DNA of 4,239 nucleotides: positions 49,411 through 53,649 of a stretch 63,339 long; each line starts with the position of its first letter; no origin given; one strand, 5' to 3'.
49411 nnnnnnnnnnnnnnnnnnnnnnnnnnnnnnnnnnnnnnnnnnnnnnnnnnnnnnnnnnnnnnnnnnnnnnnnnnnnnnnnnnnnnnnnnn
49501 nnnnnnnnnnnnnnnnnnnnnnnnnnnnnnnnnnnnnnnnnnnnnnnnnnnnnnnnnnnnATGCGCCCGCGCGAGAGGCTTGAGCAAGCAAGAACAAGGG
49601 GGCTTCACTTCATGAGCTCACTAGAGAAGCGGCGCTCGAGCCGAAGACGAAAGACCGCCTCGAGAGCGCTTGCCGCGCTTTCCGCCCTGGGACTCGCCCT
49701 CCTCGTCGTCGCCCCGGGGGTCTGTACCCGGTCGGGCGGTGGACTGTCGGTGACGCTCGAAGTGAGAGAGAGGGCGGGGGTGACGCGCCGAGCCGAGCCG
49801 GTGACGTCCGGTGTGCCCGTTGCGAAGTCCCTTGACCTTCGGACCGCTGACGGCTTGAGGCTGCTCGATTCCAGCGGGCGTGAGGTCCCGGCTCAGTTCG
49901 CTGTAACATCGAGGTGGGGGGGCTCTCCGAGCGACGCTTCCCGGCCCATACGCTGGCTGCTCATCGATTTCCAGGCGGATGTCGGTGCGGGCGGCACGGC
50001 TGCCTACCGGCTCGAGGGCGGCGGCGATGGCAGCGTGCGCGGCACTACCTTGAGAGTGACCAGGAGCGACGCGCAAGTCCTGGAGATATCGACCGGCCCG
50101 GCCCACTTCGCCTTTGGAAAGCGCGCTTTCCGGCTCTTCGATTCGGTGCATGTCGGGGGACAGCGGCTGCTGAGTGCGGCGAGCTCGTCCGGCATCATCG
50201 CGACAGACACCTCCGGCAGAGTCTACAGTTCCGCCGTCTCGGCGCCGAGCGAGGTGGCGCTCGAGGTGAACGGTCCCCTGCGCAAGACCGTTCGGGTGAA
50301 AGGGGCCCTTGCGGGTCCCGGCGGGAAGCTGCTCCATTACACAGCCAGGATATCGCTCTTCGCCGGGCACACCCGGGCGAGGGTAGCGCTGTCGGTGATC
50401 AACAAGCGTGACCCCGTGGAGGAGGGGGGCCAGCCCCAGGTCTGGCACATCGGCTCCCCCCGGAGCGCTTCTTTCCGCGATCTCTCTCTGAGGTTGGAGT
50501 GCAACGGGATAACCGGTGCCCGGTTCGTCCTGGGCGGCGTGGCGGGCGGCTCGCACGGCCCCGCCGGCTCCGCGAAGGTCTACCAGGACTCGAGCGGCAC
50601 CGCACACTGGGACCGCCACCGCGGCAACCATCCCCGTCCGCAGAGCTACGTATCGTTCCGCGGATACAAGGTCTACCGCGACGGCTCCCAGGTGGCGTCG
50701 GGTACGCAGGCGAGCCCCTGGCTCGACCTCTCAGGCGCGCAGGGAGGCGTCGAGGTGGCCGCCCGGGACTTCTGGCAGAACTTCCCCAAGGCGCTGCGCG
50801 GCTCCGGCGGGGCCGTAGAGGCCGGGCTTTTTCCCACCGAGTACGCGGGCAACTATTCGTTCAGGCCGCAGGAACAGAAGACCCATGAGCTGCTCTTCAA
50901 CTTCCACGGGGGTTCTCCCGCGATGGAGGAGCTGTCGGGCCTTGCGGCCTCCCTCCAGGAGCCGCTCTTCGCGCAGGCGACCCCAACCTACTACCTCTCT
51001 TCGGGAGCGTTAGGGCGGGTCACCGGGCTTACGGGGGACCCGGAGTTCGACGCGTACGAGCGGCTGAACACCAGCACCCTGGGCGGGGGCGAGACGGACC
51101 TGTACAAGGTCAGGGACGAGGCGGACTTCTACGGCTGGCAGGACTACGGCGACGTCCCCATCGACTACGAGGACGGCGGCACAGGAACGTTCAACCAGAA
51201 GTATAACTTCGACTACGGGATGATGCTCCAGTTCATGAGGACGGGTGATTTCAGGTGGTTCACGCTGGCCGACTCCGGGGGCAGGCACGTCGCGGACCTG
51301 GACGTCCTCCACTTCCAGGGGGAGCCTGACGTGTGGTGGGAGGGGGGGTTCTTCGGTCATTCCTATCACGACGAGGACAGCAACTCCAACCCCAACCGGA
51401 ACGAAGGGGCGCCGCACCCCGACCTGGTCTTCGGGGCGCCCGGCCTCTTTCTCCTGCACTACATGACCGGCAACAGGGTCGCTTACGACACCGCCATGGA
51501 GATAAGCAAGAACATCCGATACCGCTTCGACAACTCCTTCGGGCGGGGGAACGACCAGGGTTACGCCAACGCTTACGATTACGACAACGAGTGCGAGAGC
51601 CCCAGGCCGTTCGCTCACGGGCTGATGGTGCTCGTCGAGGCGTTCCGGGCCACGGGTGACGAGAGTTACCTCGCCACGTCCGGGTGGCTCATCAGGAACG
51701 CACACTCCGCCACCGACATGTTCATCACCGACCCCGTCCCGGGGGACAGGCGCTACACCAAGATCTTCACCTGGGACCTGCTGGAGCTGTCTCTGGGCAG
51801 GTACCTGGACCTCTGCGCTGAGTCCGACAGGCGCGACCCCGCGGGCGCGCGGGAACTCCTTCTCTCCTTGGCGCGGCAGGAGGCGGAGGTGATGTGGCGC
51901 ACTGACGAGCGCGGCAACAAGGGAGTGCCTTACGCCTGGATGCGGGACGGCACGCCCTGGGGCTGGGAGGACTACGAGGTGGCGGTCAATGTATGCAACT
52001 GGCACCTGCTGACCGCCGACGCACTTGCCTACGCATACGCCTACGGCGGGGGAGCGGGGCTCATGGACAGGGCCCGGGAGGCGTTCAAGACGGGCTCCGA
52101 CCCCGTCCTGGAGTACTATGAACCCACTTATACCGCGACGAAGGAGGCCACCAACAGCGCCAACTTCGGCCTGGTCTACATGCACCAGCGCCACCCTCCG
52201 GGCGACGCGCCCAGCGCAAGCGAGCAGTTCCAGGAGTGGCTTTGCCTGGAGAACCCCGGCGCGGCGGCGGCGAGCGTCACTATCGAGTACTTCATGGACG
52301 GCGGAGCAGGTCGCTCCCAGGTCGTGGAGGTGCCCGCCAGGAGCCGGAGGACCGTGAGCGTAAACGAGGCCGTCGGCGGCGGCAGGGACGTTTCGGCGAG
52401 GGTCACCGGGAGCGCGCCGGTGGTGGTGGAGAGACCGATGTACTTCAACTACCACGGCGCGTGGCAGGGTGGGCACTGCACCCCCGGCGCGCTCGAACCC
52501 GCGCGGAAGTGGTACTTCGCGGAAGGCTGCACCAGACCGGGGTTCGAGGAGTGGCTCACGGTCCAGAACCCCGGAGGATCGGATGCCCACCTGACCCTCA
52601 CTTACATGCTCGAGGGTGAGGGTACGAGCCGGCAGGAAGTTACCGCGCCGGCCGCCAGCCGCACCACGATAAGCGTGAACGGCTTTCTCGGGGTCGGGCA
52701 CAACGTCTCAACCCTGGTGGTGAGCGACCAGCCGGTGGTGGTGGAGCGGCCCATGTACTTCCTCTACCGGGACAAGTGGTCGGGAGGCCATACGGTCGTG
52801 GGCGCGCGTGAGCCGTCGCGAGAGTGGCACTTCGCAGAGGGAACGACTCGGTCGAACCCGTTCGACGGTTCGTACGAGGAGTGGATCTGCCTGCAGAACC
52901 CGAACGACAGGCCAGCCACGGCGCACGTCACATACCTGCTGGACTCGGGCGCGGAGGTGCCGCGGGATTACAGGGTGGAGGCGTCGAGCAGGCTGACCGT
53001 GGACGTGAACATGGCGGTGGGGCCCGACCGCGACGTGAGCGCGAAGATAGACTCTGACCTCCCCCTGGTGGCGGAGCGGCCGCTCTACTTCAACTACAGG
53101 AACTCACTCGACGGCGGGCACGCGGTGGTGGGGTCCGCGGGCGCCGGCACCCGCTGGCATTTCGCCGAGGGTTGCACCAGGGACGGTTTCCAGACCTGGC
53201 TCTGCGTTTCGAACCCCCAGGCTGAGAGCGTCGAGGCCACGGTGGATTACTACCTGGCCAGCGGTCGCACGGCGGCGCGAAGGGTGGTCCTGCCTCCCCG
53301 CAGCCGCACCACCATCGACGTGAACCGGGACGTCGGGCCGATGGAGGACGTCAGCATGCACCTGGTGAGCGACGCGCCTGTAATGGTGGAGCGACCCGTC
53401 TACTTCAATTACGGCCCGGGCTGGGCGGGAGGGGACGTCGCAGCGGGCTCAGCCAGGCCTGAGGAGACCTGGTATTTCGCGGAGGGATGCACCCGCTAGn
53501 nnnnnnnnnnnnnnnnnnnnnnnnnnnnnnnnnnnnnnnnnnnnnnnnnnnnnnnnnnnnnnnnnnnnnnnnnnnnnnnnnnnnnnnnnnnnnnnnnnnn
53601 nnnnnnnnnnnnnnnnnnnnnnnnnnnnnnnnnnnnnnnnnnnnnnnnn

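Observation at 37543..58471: Unassigned ~105-125 aa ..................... repeat module on four secreted proteins with different partner domains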

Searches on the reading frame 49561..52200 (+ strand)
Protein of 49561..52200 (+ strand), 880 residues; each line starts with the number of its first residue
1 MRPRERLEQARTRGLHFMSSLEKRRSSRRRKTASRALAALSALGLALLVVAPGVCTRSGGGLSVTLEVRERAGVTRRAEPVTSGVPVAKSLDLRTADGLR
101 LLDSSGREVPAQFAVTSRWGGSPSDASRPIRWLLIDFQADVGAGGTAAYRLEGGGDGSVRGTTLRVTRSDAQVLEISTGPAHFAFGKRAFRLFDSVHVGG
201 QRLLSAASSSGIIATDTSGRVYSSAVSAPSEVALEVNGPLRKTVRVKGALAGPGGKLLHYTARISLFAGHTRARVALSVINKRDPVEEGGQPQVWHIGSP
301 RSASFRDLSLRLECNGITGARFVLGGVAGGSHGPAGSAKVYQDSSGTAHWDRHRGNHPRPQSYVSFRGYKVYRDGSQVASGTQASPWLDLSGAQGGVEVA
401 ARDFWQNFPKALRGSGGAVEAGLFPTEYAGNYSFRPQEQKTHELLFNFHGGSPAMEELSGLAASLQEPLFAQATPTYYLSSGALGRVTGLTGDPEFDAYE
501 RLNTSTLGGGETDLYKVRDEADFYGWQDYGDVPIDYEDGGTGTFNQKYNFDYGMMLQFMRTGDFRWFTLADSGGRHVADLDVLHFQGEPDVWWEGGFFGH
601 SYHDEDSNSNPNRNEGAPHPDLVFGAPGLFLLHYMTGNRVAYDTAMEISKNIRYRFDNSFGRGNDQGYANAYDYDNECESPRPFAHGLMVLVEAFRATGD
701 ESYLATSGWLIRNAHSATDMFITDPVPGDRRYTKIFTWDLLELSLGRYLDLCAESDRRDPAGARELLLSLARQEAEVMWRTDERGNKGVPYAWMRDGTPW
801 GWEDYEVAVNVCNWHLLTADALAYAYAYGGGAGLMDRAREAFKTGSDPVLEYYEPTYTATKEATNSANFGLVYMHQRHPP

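Call 34: search_protein_families(library=pfam, proteins=[window:49561-52200:+], max_evalue=0.001)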
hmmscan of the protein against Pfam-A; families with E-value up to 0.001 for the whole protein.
window:49561-52200:+ (880 aa): 1 family
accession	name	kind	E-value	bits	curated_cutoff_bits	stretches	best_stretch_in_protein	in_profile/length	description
PF21345.3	PcRGLX_2nd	-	9.8e-12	45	23.5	1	169-285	5-128/360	PcRGLX-like protein central beta sandwich domain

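Call 62: search_solved_structures(query=window:49612-52200:+, max_evalue=0.01)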
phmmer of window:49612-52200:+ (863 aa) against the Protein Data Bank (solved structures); distinct sequences matched with E-value up to 0.01: 0.
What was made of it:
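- Tried and rejected: A PDB sequence search with the N-terminal 863 aa of protein C found nothing (call 62).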

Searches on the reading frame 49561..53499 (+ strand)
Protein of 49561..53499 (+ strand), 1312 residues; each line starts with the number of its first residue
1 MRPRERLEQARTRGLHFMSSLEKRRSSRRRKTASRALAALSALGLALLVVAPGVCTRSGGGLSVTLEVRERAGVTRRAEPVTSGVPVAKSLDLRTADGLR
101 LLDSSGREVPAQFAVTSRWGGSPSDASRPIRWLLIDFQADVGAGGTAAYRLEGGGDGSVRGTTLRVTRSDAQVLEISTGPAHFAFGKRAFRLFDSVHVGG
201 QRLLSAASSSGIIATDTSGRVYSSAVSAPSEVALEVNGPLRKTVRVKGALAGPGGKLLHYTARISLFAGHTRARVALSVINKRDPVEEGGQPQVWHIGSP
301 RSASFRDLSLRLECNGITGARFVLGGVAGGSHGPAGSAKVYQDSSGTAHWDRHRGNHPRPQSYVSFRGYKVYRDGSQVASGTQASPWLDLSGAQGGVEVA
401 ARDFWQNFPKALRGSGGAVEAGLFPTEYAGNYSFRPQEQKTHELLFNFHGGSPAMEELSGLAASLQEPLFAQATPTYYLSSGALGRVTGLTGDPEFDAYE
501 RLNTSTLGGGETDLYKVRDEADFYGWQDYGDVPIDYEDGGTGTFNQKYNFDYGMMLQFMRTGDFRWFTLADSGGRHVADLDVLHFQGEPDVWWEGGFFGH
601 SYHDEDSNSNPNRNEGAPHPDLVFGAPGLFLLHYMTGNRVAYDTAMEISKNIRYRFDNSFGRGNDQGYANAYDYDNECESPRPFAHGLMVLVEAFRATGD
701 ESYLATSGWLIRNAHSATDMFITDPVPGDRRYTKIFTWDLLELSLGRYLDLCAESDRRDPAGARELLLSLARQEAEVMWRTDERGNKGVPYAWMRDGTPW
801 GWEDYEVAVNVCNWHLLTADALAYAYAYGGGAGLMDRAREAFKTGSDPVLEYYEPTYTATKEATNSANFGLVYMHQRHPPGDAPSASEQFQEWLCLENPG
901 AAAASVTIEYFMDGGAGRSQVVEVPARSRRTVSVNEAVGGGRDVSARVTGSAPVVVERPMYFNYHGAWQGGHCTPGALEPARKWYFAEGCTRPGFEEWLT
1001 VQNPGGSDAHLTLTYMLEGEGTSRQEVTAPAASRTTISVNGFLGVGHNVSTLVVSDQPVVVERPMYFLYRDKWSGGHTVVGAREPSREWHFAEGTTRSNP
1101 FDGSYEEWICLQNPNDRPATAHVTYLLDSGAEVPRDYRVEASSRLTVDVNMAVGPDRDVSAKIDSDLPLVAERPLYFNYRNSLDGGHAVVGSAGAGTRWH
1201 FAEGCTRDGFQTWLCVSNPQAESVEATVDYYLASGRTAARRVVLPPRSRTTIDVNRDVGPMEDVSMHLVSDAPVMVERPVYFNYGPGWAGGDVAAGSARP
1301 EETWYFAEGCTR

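Call 3: search_protein_families(library=pfam, proteins=[window:49561-53499:+], max_evalue=0.1)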
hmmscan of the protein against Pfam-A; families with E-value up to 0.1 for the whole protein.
window:49561-53499:+ (1312 aa): 4 families
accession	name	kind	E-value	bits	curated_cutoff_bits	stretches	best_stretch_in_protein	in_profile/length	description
PF18986.5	DUF5719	-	1.1e-11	44.9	26.2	1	884-951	58-128/319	Family of unknown function (DUF5719)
PF21345.3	PcRGLX_2nd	-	2.7e-11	43.5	23.5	2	169-285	5-128/360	PcRGLX-like protein central beta sandwich domain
PF05506.17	PLipase_C_C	-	0.00053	21.3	24.4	0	1108-1152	15-57/80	Bacterial phospholipase C, C-terminal domain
PF21346.3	PcRGLX_3rd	-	0.0035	17.1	23.8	1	474-585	7-124/411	PcRGLX-like protein C-terminal alpha/alpha toroid domain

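Call 4: search_protein_families(library=ncbifam, proteins=[window:49561-53499:+], max_evalue=0.1)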
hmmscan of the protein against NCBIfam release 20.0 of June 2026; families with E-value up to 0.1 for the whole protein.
window:49561-53499:+ (1312 aa): 0 families

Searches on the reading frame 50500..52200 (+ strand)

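Call 61: search_protein_families(library=pfam, proteins=[window:50500-52200:+], max_evalue=1)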
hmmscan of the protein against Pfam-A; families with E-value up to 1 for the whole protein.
window:50500-52200:+ (567 aa): 2 families
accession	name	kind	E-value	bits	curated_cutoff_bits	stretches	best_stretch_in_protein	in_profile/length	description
PF21345.3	PcRGLX_2nd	-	0.00048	19.7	23.5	1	64-100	238-274/360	PcRGLX-like protein central beta sandwich domain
PF21346.3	PcRGLX_3rd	-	0.0011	18.8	23.8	1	160-272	6-124/411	PcRGLX-like protein C-terminal alpha/alpha toroid domain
